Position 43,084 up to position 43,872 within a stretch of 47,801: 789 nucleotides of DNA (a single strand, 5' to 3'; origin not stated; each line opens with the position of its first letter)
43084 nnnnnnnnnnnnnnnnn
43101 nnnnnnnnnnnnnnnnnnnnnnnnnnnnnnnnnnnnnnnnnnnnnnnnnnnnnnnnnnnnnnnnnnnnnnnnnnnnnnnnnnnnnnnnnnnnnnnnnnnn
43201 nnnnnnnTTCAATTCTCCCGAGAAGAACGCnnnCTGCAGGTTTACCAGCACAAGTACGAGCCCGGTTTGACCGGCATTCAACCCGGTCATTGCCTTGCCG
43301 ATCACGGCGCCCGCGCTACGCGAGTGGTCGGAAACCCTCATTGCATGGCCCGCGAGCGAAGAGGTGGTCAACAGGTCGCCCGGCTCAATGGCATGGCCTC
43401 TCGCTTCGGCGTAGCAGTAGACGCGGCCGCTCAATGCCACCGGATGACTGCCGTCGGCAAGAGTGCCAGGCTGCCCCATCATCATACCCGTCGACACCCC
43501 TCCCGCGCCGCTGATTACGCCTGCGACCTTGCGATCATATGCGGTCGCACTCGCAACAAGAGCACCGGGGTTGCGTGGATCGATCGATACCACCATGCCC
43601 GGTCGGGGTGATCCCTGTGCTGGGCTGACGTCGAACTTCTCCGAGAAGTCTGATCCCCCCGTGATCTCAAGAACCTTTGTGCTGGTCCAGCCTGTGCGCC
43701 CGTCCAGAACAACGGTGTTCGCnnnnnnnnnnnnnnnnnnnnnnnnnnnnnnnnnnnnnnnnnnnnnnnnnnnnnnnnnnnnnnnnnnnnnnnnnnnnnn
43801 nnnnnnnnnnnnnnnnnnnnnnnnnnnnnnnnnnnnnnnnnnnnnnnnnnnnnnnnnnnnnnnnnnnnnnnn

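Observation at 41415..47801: Kinase-linked ECF sigma module heading a co-directional string of three secreted unknowns (fibre-like protein, metzincin, dockerin-like mini-protein)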

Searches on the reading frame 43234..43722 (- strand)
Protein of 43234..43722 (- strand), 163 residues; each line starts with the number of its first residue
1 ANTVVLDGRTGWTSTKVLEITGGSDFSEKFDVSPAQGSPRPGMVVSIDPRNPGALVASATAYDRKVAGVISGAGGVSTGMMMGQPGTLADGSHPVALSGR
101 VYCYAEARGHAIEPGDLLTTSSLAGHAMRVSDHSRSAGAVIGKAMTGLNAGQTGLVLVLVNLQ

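Call 66: search_protein_representatives(protein=window:43234-43722:-)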
Query: 163 residues. Proteins with E-value up to 0.001 (for the whole library): 14460; up to 1e-10: 8272; up to 1e-30: 3847. The best 150 are listed.
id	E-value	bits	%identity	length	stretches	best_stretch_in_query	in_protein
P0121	2.7e-97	339.3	100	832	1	1-163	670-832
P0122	5.2e-81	286.4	85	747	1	2-163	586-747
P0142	1.8e-60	219.7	65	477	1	3-163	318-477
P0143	6.1e-59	214.7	69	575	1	11-163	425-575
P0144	1.1e-58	213.9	65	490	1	2-163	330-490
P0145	2.5e-57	209.5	66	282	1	7-163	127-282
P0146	7.5e-57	208.0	66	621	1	8-163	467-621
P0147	9.1e-57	207.7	67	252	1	10-163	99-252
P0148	1.4e-56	207.1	67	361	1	7-163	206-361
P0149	1.7e-56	206.8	68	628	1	9-163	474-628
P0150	2.0e-56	206.6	70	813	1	3-163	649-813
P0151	3.0e-56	206.0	66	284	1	8-163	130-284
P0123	3.3e-56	205.9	65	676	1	4-163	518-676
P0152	3.8e-56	205.7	66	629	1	4-163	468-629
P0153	5.5e-56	205.2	66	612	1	10-163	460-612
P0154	7.8e-56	204.7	67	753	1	10-163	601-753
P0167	7.2e-55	201.5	68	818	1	11-163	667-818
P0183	3.4e-54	199.3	67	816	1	10-161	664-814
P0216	2.4e-53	196.6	62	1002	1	2-163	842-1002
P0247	9.5e-53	194.6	65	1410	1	10-163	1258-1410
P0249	1.1e-52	194.5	62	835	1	9-163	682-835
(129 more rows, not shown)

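Call 67: search_protein_families(library=pfam, proteins=[P0142, P0143, P0150, P0154, P0167, P0216, P0247, P0249, P0183, P0146], max_evalue=0.001)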
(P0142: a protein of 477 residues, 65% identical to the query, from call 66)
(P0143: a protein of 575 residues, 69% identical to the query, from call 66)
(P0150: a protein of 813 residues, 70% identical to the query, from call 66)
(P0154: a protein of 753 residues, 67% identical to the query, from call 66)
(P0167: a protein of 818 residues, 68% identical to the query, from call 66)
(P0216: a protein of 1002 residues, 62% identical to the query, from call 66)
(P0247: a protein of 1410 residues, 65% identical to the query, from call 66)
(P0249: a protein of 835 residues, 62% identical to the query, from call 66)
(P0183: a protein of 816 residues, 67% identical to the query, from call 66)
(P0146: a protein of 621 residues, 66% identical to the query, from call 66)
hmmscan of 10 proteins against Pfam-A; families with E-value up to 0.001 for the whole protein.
P0142 (477 aa): 0 families

P0143 (575 aa): 0 families

P0150 (813 aa): 0 families

P0154 (753 aa): 0 families

P0167 (818 aa): 0 families

P0216 (1002 aa): 0 families

P0247 (1410 aa): 0 families

P0249 (835 aa): 0 families

P0183 (816 aa): 0 families

P0146 (621 aa): 0 families

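Call 68: list_cluster_members(proteins=[P0142, P0143, P0150, P0154, P0167, P0216, P0247, P0249, P0183, P0146])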
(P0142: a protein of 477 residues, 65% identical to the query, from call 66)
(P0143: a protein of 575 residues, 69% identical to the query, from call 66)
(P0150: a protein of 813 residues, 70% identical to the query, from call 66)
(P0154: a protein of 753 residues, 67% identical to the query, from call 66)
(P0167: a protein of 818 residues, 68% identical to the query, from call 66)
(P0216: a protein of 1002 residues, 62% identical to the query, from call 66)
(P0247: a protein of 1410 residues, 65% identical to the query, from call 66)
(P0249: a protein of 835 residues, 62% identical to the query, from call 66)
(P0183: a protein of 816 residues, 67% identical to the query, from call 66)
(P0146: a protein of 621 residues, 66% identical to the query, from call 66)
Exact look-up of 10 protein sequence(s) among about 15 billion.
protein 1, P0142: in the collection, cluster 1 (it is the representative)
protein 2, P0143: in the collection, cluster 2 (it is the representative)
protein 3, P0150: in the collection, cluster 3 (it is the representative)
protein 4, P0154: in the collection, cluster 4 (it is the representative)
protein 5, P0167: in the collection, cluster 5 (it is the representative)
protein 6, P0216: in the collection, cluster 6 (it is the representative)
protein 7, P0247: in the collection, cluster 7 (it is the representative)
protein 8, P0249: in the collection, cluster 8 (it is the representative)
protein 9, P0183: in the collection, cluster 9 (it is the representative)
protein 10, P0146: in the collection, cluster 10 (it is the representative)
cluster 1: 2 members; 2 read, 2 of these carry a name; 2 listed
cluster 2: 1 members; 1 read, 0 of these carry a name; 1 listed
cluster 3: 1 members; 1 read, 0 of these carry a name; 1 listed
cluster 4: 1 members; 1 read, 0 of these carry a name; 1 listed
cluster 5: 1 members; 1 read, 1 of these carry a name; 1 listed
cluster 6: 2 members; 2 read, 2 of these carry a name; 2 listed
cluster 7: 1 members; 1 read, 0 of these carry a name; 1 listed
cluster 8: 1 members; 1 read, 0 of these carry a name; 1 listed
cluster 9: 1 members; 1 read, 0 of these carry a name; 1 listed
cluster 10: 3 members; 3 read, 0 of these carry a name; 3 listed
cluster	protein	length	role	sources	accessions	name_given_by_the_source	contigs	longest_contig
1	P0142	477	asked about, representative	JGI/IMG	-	hypothetical protein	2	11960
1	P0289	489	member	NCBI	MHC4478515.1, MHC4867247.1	MAG: hypothetical protein ACYTEL_23005, partial [Planctomycetota bacterium]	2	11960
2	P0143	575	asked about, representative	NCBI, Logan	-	-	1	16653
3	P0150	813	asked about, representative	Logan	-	-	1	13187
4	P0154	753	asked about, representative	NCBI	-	-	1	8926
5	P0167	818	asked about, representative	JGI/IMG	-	hypothetical protein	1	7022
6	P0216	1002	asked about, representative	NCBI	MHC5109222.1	MAG: hypothetical protein ACYTHJ_05025 [Planctomycetota bacterium]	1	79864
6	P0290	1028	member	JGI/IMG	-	hypothetical protein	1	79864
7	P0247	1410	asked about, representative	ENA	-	-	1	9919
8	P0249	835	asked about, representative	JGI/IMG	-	-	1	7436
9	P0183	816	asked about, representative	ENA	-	-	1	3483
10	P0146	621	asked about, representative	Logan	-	-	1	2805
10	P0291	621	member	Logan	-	-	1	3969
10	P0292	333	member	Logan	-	-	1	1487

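Call 73: find_related_loci(query=window:43234-43722:-, collection=metagenome_contigs, flank=8000)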
Query window:43234-43722:- (163 aa) in metagenome_contigs; peptide patterns used: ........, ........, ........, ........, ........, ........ (x = any residue, [..] = any of these).
600 stretches matched a pattern (row limit reached: there are more); 408 encode a relative of the query (tblastn E <= 1e-3); the best 80 are kept; 80 distinct loci.
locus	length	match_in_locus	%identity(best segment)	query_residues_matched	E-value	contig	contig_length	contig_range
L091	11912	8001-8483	62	3-163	5e-58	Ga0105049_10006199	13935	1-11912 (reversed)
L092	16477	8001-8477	60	2-163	2e-54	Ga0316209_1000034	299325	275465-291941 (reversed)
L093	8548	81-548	66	8-163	8e-58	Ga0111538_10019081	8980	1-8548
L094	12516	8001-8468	66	8-163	2e-57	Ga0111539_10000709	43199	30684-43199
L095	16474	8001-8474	61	3-163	6e-57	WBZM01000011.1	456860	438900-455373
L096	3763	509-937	62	7-152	2e-57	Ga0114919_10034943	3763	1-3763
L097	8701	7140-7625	58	1-152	1e-56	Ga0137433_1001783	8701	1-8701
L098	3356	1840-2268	64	10-152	1e-56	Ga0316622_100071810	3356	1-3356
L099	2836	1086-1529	62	15-163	2e-56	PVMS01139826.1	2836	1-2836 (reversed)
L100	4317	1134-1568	67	18-163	2e-56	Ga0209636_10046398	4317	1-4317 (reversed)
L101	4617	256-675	64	11-150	1e-55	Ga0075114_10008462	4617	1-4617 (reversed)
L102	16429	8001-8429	67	10-152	2e-55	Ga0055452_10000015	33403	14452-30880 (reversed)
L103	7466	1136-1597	67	16-163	8e-55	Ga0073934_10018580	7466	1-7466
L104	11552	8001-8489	59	3-163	6e-55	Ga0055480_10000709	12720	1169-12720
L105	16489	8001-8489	59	3-163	7e-55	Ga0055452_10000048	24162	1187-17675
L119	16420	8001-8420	65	11-152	4e-53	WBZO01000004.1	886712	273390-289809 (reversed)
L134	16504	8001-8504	57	11-163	3e-51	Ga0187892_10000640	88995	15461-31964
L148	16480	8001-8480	54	1-163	6e-48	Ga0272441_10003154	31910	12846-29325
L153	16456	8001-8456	57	11-163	5e-47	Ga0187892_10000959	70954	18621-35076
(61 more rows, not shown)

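Call 77: search_protein_families(library=pfam, proteins=[L119:6009-6656:-, L148:3277-3858:-, L153:5718-6287:-, L134:4485-5201:-, L091:2928-3677:-, L097:4555-5301:-, L104:4480-5223:-, L148:4071-4640:+, L119:3098-6055:-, L134:5237-6493:-], max_evalue=0.001)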
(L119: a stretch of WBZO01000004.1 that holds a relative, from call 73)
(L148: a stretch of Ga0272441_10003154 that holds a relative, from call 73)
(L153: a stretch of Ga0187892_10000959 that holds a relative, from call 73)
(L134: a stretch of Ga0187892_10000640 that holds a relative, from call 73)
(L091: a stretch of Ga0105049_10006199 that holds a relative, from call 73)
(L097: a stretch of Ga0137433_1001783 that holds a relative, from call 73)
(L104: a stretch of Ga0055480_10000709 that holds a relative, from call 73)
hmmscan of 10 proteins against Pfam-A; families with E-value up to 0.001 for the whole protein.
L119:6009-6656:- (215 aa): 2 families
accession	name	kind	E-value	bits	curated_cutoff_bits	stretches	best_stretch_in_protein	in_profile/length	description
PF04542.20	Sigma70_r2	-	8.5e-12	45.1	24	1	28-93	3-67/71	Sigma-70 region 2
PF13384.12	HTH_23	-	0.00073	19.7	24.6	0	153-185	12-41/50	Homeodomain-like domain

L148:3277-3858:- (193 aa): 3 families
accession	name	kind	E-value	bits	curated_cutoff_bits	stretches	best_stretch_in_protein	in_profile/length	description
PF07638.17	Sigma70_ECF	-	3.5e-53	180.7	21.1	1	9-187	4-184/185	ECF sigma factor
PF08281.18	Sigma70_r4_2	-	1.3e-08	34.8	25.7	1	136-182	8-54/54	Sigma-70, region 4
PF04545.22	Sigma70_r4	-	5e-08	32.8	24.1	1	136-173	2-39/50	Sigma-70, region 4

L153:5718-6287:- (189 aa): 4 families
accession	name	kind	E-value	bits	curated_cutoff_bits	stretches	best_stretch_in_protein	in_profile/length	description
PF07638.17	Sigma70_ECF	-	4.3e-57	193.4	21.1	1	7-187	2-184/185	ECF sigma factor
PF08281.18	Sigma70_r4_2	-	8.9e-07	28.9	25.7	1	132-182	4-54/54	Sigma-70, region 4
PF04545.22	Sigma70_r4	-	1.8e-05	24.6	24.1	1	140-172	6-38/50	Sigma-70, region 4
PF06530.18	Phage_antitermQ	-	6.8e-05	23.2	26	1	119-183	43-107/118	Phage antitermination protein Q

L134:4485-5201:- (238 aa): 4 families
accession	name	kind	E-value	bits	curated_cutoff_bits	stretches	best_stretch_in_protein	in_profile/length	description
PF04542.20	Sigma70_r2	-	1.1e-08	35.2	24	1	60-124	8-69/71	Sigma-70 region 2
PF08281.18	Sigma70_r4_2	-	6e-08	32.7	25.7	1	173-220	4-51/54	Sigma-70, region 4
PF07638.17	Sigma70_ECF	-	0.00021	21.7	21.1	1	37-225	7-181/185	ECF sigma factor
PF04545.22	Sigma70_r4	-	0.00035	20.5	24.1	1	178-224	3-49/50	Sigma-70, region 4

L091:2928-3677:- (249 aa): 2 families
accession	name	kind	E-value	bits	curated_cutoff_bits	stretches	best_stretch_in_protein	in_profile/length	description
PF07638.17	Sigma70_ECF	-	3.8e-05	24.1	21.1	1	72-180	59-152/185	ECF sigma factor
PF04542.20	Sigma70_r2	-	0.00038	20.6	24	1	46-107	7-67/71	Sigma-70 region 2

L097:4555-5301:- (248 aa): 0 families

L104:4480-5223:- (247 aa): 4 families
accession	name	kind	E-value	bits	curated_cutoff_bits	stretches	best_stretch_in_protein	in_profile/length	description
PF07638.17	Sigma70_ECF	-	7.3e-52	176.4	21.1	1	64-242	3-184/185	ECF sigma factor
PF04545.22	Sigma70_r4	-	2.4e-10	40.2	24.1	1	191-227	2-38/50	Sigma-70, region 4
PF08281.18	Sigma70_r4_2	-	4.2e-10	39.5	25.7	1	188-227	5-44/54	Sigma-70, region 4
PF06530.18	Phage_antitermQ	-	0.00012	22.4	26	1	177-241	46-110/118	Phage antitermination protein Q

L148:4071-4640:+ (189 aa): 1 family
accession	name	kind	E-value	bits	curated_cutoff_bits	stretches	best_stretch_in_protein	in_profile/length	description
PF00404.24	Dockerin_1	-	3.8e-05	24.2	22.9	1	131-181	1-50/57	Dockerin type I domain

L119:3098-6055:- (985 aa): 11 families
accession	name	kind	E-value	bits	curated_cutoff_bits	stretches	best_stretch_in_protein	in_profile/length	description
PF13424.12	TPR_12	-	1.2e-57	192.5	30.1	7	806-874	6-74/77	Tetratricopeptide repeat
PF13374.12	TPR_10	-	4.2e-53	176.4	27.5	3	760-801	1-42/42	Tetratricopeptide repeat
PF00069.31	Pkinase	-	5.9e-40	137.8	31.7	1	60-328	2-253/263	Protein kinase domain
PF24885.1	TPR_NPHP3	-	1.4e-20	74.2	100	2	785-873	123-211/239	Nephrocystin-3 TPR domain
PF07714.23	PK_Tyr_Ser-Thr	-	4.1e-18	66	23.1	1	61-332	3-253/258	Protein tyrosine and serine/threonine kinase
PF00515.34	TPR_1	-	2.3e-11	43.4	27.8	0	596-618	6-28/34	Tetratricopeptide repeat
PF13181.12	TPR_8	-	5.9e-07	29.6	25.7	0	595-618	5-28/34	Tetratricopeptide repeat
PF07719.23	TPR_2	-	3.9e-06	27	27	0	595-619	5-29/34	Tetratricopeptide repeat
PF03109.22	ABC1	-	5.4e-05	22.9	22.9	1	99-216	116-217/244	ABC1 atypical kinase-like domain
PF13432.12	TPR_16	-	0.00018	22.4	32.7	1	639-700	3-55/65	Tetratricopeptide repeat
PF13176.12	TPR_7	-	0.00078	19.8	27.9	0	596-622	4-30/36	Tetratricopeptide repeat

L134:5237-6493:- (418 aa): 0 families
